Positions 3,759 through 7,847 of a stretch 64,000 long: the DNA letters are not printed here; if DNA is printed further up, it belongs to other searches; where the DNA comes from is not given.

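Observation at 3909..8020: Two-gene minus-strand unit: 106-aa protein plus 1262-aa coiled-coil/TM protein with C-terminal HExxH motif, no recognisable family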

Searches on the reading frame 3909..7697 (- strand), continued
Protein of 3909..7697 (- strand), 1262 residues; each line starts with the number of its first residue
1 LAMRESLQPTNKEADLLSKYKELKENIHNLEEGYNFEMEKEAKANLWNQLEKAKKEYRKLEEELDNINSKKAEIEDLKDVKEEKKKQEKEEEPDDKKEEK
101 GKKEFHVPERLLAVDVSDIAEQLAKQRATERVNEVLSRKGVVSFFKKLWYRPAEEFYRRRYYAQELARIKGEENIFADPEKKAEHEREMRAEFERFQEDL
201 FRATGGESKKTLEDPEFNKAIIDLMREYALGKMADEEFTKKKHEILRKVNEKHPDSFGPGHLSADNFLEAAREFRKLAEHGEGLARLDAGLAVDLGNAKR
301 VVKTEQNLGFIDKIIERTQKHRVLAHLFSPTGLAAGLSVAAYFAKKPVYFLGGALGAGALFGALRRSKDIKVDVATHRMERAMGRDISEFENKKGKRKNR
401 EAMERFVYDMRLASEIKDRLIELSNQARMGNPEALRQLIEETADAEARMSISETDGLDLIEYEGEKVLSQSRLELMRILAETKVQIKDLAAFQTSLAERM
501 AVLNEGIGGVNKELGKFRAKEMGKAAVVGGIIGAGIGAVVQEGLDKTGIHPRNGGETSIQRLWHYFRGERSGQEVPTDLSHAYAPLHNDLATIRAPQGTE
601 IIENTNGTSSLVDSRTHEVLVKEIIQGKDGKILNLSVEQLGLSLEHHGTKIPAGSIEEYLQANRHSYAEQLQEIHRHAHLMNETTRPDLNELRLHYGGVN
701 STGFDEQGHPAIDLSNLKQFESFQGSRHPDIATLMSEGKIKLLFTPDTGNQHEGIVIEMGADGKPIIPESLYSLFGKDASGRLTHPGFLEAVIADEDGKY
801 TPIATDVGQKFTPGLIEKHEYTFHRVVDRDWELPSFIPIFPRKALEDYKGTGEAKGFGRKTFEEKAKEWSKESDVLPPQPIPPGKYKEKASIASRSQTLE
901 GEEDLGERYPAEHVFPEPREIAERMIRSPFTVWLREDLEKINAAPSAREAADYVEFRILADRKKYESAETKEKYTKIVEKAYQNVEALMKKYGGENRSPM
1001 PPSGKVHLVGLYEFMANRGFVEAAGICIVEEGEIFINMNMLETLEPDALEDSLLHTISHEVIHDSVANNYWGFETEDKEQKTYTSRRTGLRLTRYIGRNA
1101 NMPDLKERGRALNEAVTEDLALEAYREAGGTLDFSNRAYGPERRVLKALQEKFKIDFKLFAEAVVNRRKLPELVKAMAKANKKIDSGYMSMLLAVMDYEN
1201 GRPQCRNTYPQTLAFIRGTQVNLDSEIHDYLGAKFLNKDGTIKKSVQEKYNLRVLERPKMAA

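Call 45: search_protein_families(library=pfam, proteins=[L006:1497-2747:+, L006:3152-4456:+, L006:4715-5038:+, L006:9796-11109:+, L006:4326-4649:+, L006:1036-1476:+, L006:11876-12493:+, L006:12600-13994:+], max_evalue=0.001)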
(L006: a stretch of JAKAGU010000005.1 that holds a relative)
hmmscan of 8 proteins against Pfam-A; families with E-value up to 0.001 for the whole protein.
L006:1497-2747:+ (416 aa): 6 families
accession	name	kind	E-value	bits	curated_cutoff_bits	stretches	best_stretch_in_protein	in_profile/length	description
PF14450.12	FtsA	-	2.7e-34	118.7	31.8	1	207-374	1-127/127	Cell division protein FtsA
PF02491.25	SHS2_FTSA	-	6e-27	94.2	25.4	1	83-161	1-78/79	SHS2 domain inserted in FTSA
PF06723.19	MreB_Mbl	-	1.5e-12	47.5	27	1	182-353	127-305/327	MreB/Mbl protein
PF11104.14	PilM_2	-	6.4e-11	42.2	27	1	195-260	171-236/340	Type IV pilus assembly protein PilM;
PF06277.17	EutA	-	5.2e-06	26.1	27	1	175-253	116-192/475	Ethanolamine utilisation protein EutA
PF25216.1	Volactin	-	6.3e-05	23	35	0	205-352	170-301/321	Volactin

L006:3152-4456:+ (434 aa): 0 families

L006:4715-5038:+ (107 aa): 1 family
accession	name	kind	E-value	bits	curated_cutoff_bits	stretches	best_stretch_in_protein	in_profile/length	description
PF18908.5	DUF5663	-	4.2e-10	40.5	23.7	1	18-100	1-82/84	Protein of unknown function (DUF5663)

L006:9796-11109:+ (437 aa): 3 families
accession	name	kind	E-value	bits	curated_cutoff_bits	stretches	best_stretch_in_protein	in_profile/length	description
PF00091.31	Tubulin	-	1.2e-46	159.8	33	1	50-211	1-190/190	Tubulin/FtsZ family, GTPase domain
PF12327.13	FtsZ_C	-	7.8e-36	122.7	27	1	259-353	1-95/95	FtsZ family, C-terminal domain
PF04055.27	Radical_SAM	-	0.00029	21.5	29.5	1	115-245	22-155/166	Radical SAM superfamily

L006:4326-4649:+ (107 aa): 0 families

L006:1036-1476:+ (146 aa): 1 family
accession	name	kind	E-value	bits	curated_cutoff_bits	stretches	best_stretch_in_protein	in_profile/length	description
PF09424.15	YqeY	-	1.7e-33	116.2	27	1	5-145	2-143/143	Yqey-like protein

L006:11876-12493:+ (205 aa): 0 families

L006:12600-13994:+ (464 aa): 1 family
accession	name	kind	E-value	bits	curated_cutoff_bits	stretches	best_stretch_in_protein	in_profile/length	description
PF00206.25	Lyase_1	-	6.2e-39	134.7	27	1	38-303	20-305/312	Lyase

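Call 53: find_related_loci(query=A5, collection=metagenome_contigs, flank=7000)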
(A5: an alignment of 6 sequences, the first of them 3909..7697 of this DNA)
Query A5 (1262 aa) in metagenome_contigs; peptide patterns used: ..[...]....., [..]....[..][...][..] (x = any residue, [..] = any of these).
353 stretches matched a pattern; 3 encode a relative of the query (tblastn E <= 1e-3); 3 distinct loci.
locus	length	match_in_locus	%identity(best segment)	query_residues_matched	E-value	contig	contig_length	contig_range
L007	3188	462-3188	79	3-831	0e+0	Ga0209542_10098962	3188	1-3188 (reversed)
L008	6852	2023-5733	30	105-1252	5e-131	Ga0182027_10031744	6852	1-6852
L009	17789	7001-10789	30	108-1252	2e-123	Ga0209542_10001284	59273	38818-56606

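Call 57: search_protein_families(library=pfam, proteins=[L009:5807-6139:+, L009:5305-5676:+, L009:3862-4947:-, L009:3093-3839:+, L009:11140-11805:+, L009:11805-13892:+, L009:13889-15430:+, L008:671-991:+, L008:5832-6377:+, L007:126-449:+], max_evalue=0.001)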
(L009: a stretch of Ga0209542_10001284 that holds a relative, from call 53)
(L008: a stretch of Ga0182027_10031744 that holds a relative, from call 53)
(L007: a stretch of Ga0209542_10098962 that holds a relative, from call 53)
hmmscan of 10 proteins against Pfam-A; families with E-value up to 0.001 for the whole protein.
L009:5807-6139:+ (110 aa): 0 families

L009:5305-5676:+ (123 aa): 0 families

L009:3862-4947:- (361 aa): 4 families
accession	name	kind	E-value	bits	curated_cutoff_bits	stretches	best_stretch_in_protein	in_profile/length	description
PF01551.29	Peptidase_M23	-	1.1e-33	115.7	28.7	1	260-351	2-91/96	Peptidase family M23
PF01476.26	LysM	-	7.2e-22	77.5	20.9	2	111-153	1-42/43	LysM domain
PF23473.1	LysM3_LYK4_5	-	1.5e-10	41.5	29.3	1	111-141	5-35/48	LYK4/5 LysM3 domain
PF23446.1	LysM1_NFP_LYK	-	3.3e-08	34.7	36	0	117-153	16-53/60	NFP/LYK LysM1 domain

L009:3093-3839:+ (248 aa): 1 family
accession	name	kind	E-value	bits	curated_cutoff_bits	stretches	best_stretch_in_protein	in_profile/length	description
PF02535.28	Zip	-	1.7e-49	169.2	35.1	2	102-244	174-322/323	ZIP Zinc transporter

L009:11140-11805:+ (221 aa): 1 family
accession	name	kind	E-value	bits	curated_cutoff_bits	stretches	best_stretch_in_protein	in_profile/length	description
PF08843.17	AbiEii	-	3.4e-15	57.1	22.5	2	34-95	13-63/238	Nucleotidyl transferase AbiEii toxin, Type IV TA system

L009:11805-13892:+ (695 aa): 8 families
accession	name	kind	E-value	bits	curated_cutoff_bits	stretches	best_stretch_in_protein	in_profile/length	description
PF00580.27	UvrD-helicase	-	2.1e-84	283.9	23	1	7-277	1-271/271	UvrD/REP helicase N-terminal domain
PF13361.12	UvrD_C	-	7.8e-65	220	25.6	2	402-655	69-348/350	UvrD-like helicase C-terminal domain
PF13245.12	AAA_19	-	1.4e-23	84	25.1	1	11-260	1-132/134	AAA domain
PF13538.12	UvrD_C_2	-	1.8e-11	44.2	27.4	1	595-652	4-51/52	UvrD-like helicase C-terminal domain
PF13604.12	AAA_30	-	2.4e-07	31.1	27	1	7-76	2-72/191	AAA domain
PF01443.25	Viral_helicase1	-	3.3e-07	30.8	21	0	589-651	177-225/228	Viral superfamily 1 RNA helicase core domain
PF13086.12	AAA_11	-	3.2e-06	27.5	27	1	7-165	2-165/257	AAA domain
PF13087.12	AAA_12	-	2.3e-05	24.5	27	0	587-651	133-189/195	AAA domain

L009:13889-15430:+ (513 aa): 2 families
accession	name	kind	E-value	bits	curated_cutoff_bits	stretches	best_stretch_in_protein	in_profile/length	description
PF01564.23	Spermine_synth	-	8.5e-06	25.9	22.9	1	280-393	14-131/186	Spermine/spermidine synthase domain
PF07690.21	MFS_1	-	2.9e-05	23.6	33.4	1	12-192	3-170/347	Major Facilitator Superfamily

L008:671-991:+ (106 aa): 1 family
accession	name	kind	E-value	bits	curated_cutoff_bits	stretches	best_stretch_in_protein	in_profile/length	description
PF18908.5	DUF5663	-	1e-05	26.4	23.7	1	18-99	1-81/84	Protein of unknown function (DUF5663)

L008:5832-6377:+ (181 aa): 0 families

L007:126-449:+ (107 aa): 1 family
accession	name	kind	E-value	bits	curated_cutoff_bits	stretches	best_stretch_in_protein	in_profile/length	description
PF18908.5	DUF5663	-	0.00016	22.6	23.7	1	19-99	2-81/84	Protein of unknown function (DUF5663)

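Call 99: find_encoding_contigs(protein=P0008, flank=5000, max_places=2)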
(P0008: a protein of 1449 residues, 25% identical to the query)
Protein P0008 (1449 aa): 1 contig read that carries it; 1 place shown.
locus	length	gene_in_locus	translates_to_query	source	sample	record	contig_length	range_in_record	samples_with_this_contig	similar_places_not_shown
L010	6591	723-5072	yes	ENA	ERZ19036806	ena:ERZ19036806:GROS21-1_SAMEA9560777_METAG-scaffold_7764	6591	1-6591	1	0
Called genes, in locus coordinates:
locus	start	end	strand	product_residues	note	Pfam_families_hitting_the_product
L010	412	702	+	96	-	PF18908:DUF5663 (weak)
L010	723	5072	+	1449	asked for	PF01075:Glyco_transf_9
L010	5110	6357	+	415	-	PF00070:Pyr_redox (faint), PF07992:Pyr_redox_2, PF22366:NDH2_C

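Call 100: find_encoding_contigs(protein=P0004, flank=5000, max_places=2)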
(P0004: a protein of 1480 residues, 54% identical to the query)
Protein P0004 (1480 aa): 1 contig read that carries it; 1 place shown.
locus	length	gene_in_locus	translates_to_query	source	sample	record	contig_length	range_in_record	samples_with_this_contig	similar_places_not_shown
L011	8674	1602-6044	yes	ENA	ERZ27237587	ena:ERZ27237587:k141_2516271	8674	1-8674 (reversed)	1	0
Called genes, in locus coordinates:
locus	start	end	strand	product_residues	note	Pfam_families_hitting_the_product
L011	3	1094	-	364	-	?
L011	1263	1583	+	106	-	PF18908:DUF5663 (weak)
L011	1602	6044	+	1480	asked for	-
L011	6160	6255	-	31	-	-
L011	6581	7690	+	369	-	PF01476:LysM, PF23446:LysM1_NFP_LYK (faint), PF23473:LysM3_LYK4_5 (weak), PF01476:LysM, PF01551:Peptidase_M23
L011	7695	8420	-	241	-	PF02535:Zip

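Call 101: search_solved_structures(query=L001:9957-11258:+, max_evalue=10)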
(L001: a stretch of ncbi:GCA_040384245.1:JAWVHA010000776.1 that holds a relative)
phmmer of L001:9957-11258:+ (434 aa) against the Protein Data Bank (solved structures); distinct sequences matched with E-value up to 10: 0.

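Call 102: search_protein_families(library=ncbifam, proteins=[L001:9957-11258:+, P0008, P0007], max_evalue=1)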
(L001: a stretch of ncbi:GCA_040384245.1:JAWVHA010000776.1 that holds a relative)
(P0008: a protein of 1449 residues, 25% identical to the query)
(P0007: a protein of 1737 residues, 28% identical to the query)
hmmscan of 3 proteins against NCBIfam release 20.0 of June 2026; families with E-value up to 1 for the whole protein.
L001:9957-11258:+ (434 aa): 0 families

P0008 (1449 aa): 3 families
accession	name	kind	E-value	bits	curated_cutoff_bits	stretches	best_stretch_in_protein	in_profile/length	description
TIGR02193.1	heptsyl_trn_I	equivalog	2.7e-08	33.4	185.3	1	1220-1371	141-281/320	lipopolysaccharide heptosyltransferase I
NF008204.0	PRK10964.1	equivalog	0.00095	18.4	437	1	1265-1390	180-299/322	lipopolysaccharide heptosyltransferase RfaC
NF009591.0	PRK13032.1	equivalog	0.03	14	303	1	1128-1169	106-147/149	chemotaxis-inhibiting protein CHIPS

P0007 (1737 aa): 0 families
